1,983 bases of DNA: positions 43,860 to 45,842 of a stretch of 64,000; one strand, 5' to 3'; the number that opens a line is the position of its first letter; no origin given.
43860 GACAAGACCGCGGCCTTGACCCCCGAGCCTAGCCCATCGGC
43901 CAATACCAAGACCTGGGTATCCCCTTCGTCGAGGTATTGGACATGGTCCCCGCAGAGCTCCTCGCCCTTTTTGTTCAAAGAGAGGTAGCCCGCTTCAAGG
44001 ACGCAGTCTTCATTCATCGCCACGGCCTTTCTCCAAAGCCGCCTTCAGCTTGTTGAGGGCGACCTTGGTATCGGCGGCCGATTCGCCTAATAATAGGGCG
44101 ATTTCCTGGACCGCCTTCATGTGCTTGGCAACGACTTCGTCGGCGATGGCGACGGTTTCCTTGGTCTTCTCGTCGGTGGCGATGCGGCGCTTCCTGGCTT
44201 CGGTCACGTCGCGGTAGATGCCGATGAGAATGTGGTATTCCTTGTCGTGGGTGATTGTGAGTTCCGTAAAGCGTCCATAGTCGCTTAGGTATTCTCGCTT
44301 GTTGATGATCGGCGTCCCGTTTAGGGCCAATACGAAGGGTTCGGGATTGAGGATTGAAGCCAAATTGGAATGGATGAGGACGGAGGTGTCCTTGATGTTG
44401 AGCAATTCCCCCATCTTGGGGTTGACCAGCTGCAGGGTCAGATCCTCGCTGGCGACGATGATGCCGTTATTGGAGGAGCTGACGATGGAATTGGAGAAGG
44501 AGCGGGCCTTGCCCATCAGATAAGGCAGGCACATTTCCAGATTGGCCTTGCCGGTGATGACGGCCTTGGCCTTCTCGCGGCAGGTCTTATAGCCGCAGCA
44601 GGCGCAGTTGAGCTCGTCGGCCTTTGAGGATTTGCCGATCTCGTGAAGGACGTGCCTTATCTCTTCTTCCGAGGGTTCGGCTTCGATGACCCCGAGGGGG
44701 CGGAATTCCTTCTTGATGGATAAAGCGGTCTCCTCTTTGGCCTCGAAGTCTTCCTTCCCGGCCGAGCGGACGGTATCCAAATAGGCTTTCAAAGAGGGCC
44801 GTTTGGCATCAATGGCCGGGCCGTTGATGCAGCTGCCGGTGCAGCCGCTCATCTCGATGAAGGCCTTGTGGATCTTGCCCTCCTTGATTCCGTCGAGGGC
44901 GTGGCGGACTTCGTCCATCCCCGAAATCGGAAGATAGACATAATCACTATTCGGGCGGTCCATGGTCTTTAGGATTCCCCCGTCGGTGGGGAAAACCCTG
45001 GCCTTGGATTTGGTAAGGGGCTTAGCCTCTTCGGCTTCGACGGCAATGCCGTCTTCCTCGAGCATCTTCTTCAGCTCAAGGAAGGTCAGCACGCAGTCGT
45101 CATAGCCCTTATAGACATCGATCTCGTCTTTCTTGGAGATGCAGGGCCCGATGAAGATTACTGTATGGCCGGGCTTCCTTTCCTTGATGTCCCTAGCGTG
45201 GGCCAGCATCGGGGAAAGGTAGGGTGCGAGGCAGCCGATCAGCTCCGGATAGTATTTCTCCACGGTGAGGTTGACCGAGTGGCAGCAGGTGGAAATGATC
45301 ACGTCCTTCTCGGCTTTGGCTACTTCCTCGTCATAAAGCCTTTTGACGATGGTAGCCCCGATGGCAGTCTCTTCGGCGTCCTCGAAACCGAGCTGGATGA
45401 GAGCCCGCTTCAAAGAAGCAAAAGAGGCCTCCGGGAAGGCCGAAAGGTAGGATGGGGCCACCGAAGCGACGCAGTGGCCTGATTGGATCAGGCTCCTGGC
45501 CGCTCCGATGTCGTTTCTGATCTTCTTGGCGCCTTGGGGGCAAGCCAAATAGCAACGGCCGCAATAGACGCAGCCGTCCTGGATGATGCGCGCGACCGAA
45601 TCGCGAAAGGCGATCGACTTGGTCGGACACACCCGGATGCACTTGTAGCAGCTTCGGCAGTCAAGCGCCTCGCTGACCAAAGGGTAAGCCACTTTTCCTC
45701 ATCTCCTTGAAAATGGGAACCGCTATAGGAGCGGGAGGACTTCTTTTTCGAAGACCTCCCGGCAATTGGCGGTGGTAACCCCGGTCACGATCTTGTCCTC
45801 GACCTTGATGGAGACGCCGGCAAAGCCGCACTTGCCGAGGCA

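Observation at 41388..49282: One compact operon links Rex, AdhE, a small ferredoxin, a PAS-containing sensory [FeFe]-hydrogenase, a PP2C phosphatase and a second hydrogenase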

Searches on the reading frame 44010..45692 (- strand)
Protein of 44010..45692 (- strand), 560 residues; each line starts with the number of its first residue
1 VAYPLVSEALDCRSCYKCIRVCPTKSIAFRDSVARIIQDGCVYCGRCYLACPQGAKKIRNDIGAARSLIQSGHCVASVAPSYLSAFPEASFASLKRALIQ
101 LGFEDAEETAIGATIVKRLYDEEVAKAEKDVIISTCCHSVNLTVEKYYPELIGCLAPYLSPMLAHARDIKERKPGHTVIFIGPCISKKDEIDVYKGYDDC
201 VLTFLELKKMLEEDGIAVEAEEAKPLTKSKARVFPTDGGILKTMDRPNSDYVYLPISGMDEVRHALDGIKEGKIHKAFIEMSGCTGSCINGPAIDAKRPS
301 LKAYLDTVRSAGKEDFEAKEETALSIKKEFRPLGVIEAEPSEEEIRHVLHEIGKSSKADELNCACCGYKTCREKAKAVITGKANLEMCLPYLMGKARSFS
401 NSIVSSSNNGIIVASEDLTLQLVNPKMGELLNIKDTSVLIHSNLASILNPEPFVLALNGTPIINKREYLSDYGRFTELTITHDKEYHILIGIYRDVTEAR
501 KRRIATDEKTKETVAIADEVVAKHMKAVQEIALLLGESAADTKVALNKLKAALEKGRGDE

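Call 3: search_protein_families(library=pfam, proteins=[window:44010-45692:-], max_evalue=0.01)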
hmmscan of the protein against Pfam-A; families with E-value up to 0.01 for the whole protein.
window:44010-45692:- (560 aa): 11 families
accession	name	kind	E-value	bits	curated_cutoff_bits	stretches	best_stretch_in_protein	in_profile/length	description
PF02906.19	Fe_hyd_lg_C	-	3.4e-43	148.5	22.1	1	73-292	2-245/245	Iron only hydrogenase large subunit, C-terminal domain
PF13237.11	Fer4_10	-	2.8e-08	34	25.5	2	8-52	5-53/53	4Fe-4S dicluster domain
PF04060.18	FeS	-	3e-08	33.7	23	1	361-390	4-33/33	Putative Fe-S cluster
PF00037.32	Fer4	-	3.5e-08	33.4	21.1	1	35-55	2-22/24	4Fe-4S binding domain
PF12838.12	Fer4_7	-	1.4e-06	29.1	27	1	12-55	2-52/52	4Fe-4S dicluster domain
PF13187.11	Fer4_9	-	1.7e-05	25.2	27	1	12-55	2-51/52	4Fe-4S dicluster domain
PF25160.1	LdpA_Fe-S-bd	-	5.1e-05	23.4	27.6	1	17-54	8-41/49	LdpA Fe-S cluster-binding domain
PF14697.11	Fer4_21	-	0.00013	22.4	35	1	34-62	1-30/59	4Fe-4S dicluster domain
PF12837.12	Fer4_6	-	0.00031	21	25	0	12-25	9-22/24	4Fe-4S binding domain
PF13746.11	Fer4_18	-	0.00033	21.3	27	1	9-69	58-109/114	4Fe-4S dicluster domain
PF13484.11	Fer4_16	-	0.004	18.3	30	0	12-28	2-18/66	4Fe-4S double cluster binding domain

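Call 5: find_encoding_contigs(protein=window:44010-45692:-, flank=10000, max_places=6)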
Protein window:44010-45692:- (560 aa): 3 contigs read that carry it; 1 place shown.
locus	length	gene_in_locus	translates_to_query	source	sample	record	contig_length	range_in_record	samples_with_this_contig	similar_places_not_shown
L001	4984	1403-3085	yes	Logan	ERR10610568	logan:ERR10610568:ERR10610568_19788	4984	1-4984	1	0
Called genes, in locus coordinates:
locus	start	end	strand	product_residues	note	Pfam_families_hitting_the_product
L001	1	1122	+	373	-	?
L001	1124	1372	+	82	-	PF01257:2Fe-2S_thioredx (weak)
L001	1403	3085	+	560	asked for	PF12838:Fer4_7 (weak), PF13237:Fer4_10 (weak), PF25160:LdpA_Fe-S-bd (faint), PF00037:Fer4 (weak), PF02906:Fe_hyd_lg_C, PF04060:FeS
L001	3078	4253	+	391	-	PF07228:SpoIIE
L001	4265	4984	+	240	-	?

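Call 7: find_homologous_proteins(query=window:44010-45692:-, max_evalue=1e-10)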
Query window:44010-45692:- (560 aa): 7948 proteins with E <= 1e-10 among 8000 candidates; the best 120 are listed.
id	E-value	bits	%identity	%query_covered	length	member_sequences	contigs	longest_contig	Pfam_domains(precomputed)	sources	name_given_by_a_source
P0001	0.0e+0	1252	100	100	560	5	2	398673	PF02906.20,PF04060.19,PF00037.33,PF12838.13,PF25160.2,PF13237.12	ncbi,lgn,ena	-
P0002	3.6e-239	813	64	100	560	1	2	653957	PF14697.12,PF02906.20,PF04060.19,PF12837.13,PF00037.33,PF12838.13,PF13237.12,PF13187.12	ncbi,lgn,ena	-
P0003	3.1e-233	794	64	100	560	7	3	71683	PF14697.12,PF02906.20,PF04060.19,PF00037.33,PF12838.13,PF13237.12,PF13187.12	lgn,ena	-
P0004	7.7e-222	756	61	100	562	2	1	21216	PF02906.20,PF04060.19,PF00037.33,PF12838.13,PF13237.12,PF13187.12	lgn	-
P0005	1.9e-195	669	56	99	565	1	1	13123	PF14697.12,PF02906.20,PF04060.19,PF00037.33,PF12838.13,PF00989.32,PF13237.12,PF13187.12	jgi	jgi:iron only hydrogenase large subunit-like protein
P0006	2.6e-188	645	53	99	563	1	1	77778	PF02906.20,PF04060.19,PF12838.13,PF13237.12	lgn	-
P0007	3.3e-188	645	55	98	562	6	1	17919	PF14697.12,PF02906.20,PF04060.19,PF00037.33,PF12838.13,PF13237.12,PF13187.12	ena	-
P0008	9.0e-188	644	55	98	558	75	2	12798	PF14697.12,PF13188.14,PF02906.20,PF04060.19,PF00037.33,PF08448.17,PF00989.32,PF13237.12,PF13187.12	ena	-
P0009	3.8e-187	642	55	100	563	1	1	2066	PF02906.20,PF04060.19,PF00037.33,PF00989.32,PF13237.12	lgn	-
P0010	2.5e-186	639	54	100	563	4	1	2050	PF14697.12,PF02906.20,PF04060.19,PF00037.33,PF13237.12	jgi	jgi:iron only hydrogenase large subunit-like protein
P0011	9.0e-186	637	53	100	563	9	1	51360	PF02906.20,PF04060.19,PF12838.13,PF13237.12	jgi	-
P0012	5.5e-185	634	54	100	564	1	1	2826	PF14697.12,PF02906.20,PF04060.19,PF00037.33,PF12838.13,PF13237.12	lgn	-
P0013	6.6e-185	634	54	100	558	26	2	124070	PF14697.12,PF02906.20,PF04060.19,PF00037.33,PF12838.13,PF13237.12,PF13187.12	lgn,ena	-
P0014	9.6e-185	634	53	100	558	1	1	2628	PF14697.12,PF13426.14,PF02906.20,PF04060.19,PF00037.33,PF08448.17,PF12838.13,PF00989.32,PF13237.12,PF13187.12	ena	-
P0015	1.9e-184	633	54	100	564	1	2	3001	PF14697.12,PF02906.20,PF04060.19,PF00037.33,PF00989.32,PF13237.12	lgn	-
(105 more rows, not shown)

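Call 23: search_dna_similar(query=window:44010-45692:-, collection=plasmids, mode=protein, max_rows=20)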
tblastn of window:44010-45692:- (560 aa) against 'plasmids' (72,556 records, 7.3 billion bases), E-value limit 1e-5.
Records with a match: 15; places in all: 22; records where one place covers at least 80% of the query: 3.
Best place of each record, by identity: <60% 15.
By first word of the organism name: Subdoligranulum 2; Parabacteroides 2; Cetobacterium 2; Ruminococcus 1; Monoglobus 1; Acetoanaerobium 1; Phocaeicola 1; Butyrivibrio 1; Bacteroides 1; Peptoclostridium 1; and 2 more.
By predicted mobility (MOB-suite, as given by PLSDB): non-mobilizable 14; mobilizable 1.
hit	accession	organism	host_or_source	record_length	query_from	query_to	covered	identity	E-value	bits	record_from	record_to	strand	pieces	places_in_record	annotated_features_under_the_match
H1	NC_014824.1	Ruminococcus albus 7 = DSM 20455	-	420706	11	554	97%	45.0%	1e-140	456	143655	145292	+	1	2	[Fe-Fe] hydrogenase large subunit C-terminal domain-containing protein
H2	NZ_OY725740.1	Monoglobus pectinilyticus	-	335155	8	555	98%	43.1%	1e-137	448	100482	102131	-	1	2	[Fe-Fe] hydrogenase large subunit C-terminal domain-containing protein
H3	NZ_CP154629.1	Acetoanaerobium noterae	cell culture,Sludge of a digestion ...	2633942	11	550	96%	33.7%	1e-87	303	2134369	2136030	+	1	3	none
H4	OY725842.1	Subdoligranulum variabile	-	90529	12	381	66%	27.0%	1e-14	85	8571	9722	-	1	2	record has no annotation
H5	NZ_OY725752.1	Parabacteroides distasonis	-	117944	18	298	50%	32.6%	3e-27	124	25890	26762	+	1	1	monomeric [FeFe] hydrogenase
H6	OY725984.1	Phocaeicola massiliensis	-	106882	18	329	56%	29.3%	3e-22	109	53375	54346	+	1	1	record has no annotation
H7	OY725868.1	Subdoligranulum variabile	-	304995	12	326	56%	27.6%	5e-24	114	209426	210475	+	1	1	record has no annotation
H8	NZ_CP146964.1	Butyrivibrio fibrisolvens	Bovinae,Bovine rumen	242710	12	291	50%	30.4%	5e-23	111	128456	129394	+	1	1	4Fe-4S dicluster domain-containing protein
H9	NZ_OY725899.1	Bacteroides finegoldii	-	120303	18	293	49%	29.7%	2e-20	103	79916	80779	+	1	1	4Fe-4S dicluster domain-containing protein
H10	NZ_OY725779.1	Parabacteroides distasonis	-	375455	12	389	68%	21.4%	2e-12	78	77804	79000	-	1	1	[Fe-Fe] hydrogenase large subunit C-terminal domain-containing protein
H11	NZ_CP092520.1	Cetobacterium somerae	Danio rerio,tissue sample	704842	12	350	61%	23.6%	3e-10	71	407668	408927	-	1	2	2Fe-2S iron-sulfur cluster binding domain-containing protein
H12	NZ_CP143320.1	Cetobacterium somerae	intestine of Yellow Catfish,pure culture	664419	12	350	61%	23.1%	1e-11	76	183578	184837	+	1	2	[FeFe] hydrogenase, group A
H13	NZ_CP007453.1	Peptoclostridium acidaminophilum DSM 3953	black mud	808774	5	291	51%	23.6%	3e-7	61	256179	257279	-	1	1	NADH-dependent [FeFe] hydrogenase, group A6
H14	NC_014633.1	Ilyobacter polytropus DSM 2926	marine mud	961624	3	270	48%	25.0%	3e-10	71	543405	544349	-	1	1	[Fe-Fe] hydrogenase large subunit C-terminal domain-containing protein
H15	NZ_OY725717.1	Collinsella aerofaciens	-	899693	3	284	50%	22.5%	5e-10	70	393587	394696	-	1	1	[FeFe] hydrogenase, group A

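Call 24: get_annotated_region(hit=H1, flank=9000)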
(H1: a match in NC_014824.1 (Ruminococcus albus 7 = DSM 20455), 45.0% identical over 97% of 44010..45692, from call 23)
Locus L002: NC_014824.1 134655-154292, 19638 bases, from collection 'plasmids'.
description: Ruminococcus albus 7 = DSM 20455 plasmid pRUMAL01, complete sequence
organism: Ruminococcus albus 7 = DSM 20455 (NCBI taxid 697329)
taxonomy: Bacteria; Bacillota; Clostridia; Eubacteriales; Oscillospiraceae; Ruminococcus; Ruminococcus albus; Ruminococcus albus 7 = DSM 20455
host: -; source: -; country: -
typing (MOB-suite, as given by PLSDB): mobilizable; relaxase MOBP
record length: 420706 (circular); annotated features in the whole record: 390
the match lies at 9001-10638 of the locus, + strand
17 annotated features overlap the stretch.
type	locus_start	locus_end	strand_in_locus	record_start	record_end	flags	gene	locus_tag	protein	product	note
CDS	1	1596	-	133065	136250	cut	-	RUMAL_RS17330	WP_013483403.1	amidase domain-containing protein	-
CDS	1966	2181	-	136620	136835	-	-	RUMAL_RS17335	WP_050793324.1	hypothetical protein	-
CDS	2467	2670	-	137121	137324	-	-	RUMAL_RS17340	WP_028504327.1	helix-turn-helix domain-containing protein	-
CDS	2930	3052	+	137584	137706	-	-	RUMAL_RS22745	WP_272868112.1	hypothetical protein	-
CDS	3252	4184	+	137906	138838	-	-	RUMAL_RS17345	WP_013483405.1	LysR family transcriptional regulator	GO:0006355 - regulation of DNA-templated transcription [Evidence IEA]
CDS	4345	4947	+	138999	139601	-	-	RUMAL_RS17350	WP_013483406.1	redox-sensing transcriptional repressor Rex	-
CDS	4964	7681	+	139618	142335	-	adhE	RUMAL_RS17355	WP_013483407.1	bifunctional acetaldehyde-CoA/alcohol dehydrogenase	GO:0006066 - alcohol metabolic process [Evidence IEA]; GO:0015976 - carbon utilization [Evidence IEA]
CDS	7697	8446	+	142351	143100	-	-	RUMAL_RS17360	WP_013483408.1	phosphotransferase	-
CDS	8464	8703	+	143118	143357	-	-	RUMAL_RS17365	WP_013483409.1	(2Fe-2S) ferredoxin domain-containing protein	-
CDS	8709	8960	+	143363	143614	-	-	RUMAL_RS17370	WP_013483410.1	(2Fe-2S) ferredoxin domain-containing protein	-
CDS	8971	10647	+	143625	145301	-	-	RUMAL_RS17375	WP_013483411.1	[Fe-Fe] hydrogenase large subunit C-terminal domain-containing protein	-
CDS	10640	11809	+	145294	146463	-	-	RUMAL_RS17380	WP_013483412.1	SpoIIE family protein phosphatase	-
CDS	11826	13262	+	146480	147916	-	-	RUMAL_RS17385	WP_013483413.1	4Fe-4S dicluster domain-containing protein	-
CDS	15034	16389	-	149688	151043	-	-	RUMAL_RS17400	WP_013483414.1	AAA family ATPase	-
CDS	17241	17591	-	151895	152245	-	-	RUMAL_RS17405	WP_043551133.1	hypothetical protein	-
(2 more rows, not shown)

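Call 25: get_annotated_region(hit=H2, flank=9000)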
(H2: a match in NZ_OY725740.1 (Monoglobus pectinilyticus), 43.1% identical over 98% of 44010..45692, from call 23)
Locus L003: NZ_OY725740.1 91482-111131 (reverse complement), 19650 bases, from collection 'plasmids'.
description: Monoglobus pectinilyticus strain Ruminococcaceae species TSDC17.2-1.2 plasmid 16, complete sequence
organism: Monoglobus pectinilyticus (NCBI taxid 1981510)
taxonomy: Bacteria; Bacillota; Clostridia; Monoglobales; Monoglobaceae; Monoglobus; Monoglobus pectinilyticus
host: -; source: -; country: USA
typing (MOB-suite, as given by PLSDB): non-mobilizable
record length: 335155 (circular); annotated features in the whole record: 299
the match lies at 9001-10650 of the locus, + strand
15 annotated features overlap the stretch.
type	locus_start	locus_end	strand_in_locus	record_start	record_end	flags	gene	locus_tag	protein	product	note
CDS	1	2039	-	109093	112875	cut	-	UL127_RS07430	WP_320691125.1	hypothetical protein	-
CDS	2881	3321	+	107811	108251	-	rpiB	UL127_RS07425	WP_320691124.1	ribose 5-phosphate isomerase B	GO:0009052 - pentose-phosphate shunt, non-oxidative branch [Evidence IEA]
CDS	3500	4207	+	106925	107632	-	-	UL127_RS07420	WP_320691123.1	hypothetical protein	-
CDS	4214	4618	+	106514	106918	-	-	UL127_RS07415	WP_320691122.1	SRPBCC family protein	-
CDS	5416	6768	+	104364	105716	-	-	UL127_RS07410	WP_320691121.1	D-alanyl-D-alanine carboxypeptidase family protein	-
CDS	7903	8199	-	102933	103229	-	-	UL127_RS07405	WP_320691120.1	helix-turn-helix transcriptional regulator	-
CDS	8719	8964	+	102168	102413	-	-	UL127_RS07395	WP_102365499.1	NAD(P)H-dependent oxidoreductase subunit E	-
CDS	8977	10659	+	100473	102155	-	-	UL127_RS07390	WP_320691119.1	[Fe-Fe] hydrogenase large subunit C-terminal domain-containing protein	-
CDS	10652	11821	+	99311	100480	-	-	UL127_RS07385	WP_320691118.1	SpoIIE family protein phosphatase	-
CDS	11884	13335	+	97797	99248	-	-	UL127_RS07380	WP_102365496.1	4Fe-4S dicluster domain-containing protein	-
CDS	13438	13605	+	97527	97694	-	-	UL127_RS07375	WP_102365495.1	4Fe-4S binding protein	-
CDS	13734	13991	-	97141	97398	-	-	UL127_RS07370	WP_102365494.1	HPr family phosphocarrier protein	GO:0009401 - phosphoenolpyruvate-dependent sugar phosphotransferase system [Evidence IEA]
CDS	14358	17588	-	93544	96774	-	-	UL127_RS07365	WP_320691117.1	PD-(D/E)XK nuclease family protein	-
CDS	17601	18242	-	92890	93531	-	-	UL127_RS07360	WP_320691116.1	HAD family phosphatase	-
CDS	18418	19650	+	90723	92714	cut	-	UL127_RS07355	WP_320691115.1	glycoside hydrolase family 13 protein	-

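Call 30: search_solved_structures(query=window:44010-45692:-, max_evalue=0.00001, show_alignments=1)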
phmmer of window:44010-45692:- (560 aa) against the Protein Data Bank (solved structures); distinct sequences matched with E-value up to 0.00001: 38.
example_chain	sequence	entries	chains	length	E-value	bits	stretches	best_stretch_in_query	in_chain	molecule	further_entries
8a6t_A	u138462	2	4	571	3.4e-17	65.8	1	11-247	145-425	Electron bifurcating hydrogenase subunit HydA1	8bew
7p5h_A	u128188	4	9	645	2.8e-11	46.3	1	4-227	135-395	Fe-hydrogenase, subunit alpha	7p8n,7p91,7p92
7qhf_A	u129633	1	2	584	4.7e-11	45.5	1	39-274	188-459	Iron hydrogenase 1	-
7q4v_A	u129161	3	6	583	5.7e-11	45.3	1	12-273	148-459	Iron hydrogenase HydA1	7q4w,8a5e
6gm4_A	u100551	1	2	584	6.1e-11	45.2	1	39-274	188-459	Iron hydrogenase 1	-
5la3_A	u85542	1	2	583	1e-10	44.4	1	39-274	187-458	Iron hydrogenase 1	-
6gm0_A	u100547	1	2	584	1e-10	44.4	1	39-274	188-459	Iron hydrogenase 1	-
4xdc_A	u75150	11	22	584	1.4e-10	44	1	39-274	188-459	Iron hydrogenase 1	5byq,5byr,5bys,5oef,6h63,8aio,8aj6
4xdd_A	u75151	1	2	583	1.4e-10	44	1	39-274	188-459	Iron hydrogenase 1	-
1c4a_A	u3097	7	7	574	1.6e-10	43.8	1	39-274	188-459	PROTEIN (FE-ONLY HYDROGENASE) | PROTEIN (PERIPLASMIC HYDROGENASE 1) | Iron hydrogenase 1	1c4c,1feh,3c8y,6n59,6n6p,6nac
9rj9_A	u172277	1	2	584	2e-10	43.5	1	39-274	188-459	Iron hydrogenase 1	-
6gm3_A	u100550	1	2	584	2e-10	43.4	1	39-274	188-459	Iron hydrogenase 1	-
6gm2_A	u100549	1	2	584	2.1e-10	43.4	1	39-274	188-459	Iron hydrogenase 1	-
6yf4_A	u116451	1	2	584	2.1e-10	43.4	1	39-274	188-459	Iron hydrogenase 1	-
6gm8_A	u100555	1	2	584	3.2e-10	42.8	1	39-274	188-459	Iron hydrogenase 1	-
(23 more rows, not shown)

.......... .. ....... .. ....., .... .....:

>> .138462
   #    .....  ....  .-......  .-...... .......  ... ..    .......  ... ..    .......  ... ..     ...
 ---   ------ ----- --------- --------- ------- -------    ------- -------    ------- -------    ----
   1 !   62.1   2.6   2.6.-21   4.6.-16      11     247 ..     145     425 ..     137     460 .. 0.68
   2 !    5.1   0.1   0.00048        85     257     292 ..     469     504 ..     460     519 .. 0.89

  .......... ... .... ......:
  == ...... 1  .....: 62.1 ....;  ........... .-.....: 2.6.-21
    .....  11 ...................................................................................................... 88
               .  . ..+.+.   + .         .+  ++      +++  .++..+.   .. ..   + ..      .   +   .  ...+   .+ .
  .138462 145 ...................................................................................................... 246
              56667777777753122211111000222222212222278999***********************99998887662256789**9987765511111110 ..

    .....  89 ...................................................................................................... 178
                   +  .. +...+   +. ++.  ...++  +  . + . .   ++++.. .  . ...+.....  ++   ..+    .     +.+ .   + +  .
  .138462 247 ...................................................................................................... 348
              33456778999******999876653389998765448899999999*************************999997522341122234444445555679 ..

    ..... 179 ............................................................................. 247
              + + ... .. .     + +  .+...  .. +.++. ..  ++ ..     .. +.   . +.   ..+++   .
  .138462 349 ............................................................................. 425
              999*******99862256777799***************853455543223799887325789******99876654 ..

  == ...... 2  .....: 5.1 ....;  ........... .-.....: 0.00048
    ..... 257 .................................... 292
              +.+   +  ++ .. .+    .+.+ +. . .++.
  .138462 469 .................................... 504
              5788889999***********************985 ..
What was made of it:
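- On Group C (M2f) sensory [FeFe]-hydrogenase: M353 is replaced by Gly (FIGPC) and M497 by Ser (EMSGC), from the alignment to solved hydrogenases (call 30).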
